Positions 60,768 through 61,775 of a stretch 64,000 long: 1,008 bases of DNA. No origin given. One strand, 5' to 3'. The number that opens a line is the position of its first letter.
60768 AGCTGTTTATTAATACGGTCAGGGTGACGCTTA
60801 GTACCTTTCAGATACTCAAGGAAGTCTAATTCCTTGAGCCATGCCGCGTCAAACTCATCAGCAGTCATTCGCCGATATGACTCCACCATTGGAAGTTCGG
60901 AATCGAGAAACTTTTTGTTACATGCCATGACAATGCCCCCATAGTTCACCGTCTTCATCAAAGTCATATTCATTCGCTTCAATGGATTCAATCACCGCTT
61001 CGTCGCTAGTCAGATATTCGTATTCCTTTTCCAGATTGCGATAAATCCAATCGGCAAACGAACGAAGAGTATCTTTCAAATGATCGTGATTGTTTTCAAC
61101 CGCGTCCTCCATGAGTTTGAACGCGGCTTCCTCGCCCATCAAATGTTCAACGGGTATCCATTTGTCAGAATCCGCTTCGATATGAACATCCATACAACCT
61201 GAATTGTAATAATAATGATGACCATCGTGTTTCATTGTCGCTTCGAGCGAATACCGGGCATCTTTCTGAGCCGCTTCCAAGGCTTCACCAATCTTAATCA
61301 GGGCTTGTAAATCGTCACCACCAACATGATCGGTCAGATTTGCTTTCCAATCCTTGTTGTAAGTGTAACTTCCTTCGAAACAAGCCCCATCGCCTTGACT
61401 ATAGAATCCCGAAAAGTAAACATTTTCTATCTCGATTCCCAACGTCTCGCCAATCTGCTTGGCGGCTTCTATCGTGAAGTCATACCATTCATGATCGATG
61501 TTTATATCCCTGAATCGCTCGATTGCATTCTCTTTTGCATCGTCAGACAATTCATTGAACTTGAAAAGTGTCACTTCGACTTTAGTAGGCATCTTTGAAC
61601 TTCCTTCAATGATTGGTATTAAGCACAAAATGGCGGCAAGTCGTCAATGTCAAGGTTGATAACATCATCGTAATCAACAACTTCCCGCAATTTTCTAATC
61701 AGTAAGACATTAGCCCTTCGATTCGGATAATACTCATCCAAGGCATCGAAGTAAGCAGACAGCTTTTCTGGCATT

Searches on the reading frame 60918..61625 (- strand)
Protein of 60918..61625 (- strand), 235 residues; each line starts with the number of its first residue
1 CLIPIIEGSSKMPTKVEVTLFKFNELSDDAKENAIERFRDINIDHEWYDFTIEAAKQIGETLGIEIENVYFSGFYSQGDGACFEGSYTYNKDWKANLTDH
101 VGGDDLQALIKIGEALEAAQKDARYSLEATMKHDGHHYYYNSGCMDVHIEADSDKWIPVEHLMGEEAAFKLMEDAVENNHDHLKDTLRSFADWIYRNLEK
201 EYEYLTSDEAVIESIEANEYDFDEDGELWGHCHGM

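Call 23: search_protein_families(library=phrogs, proteins=[window:60918-61625:-], max_evalue=0.00001)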
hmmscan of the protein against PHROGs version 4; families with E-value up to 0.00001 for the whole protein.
window:60918-61625:- (235 aa): 2 families
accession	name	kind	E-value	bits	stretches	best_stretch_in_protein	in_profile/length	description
phrog_5162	-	unknown function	3.5e-41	142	1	16-227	5-196/201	-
phrog_10310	-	unknown function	1e-09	39.5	1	18-74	8-65/212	-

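Call 34: search_protein_families(library=pfam, proteins=[window:60918-61625:-], max_evalue=0.001)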
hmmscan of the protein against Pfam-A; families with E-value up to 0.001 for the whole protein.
window:60918-61625:- (235 aa): 0 families
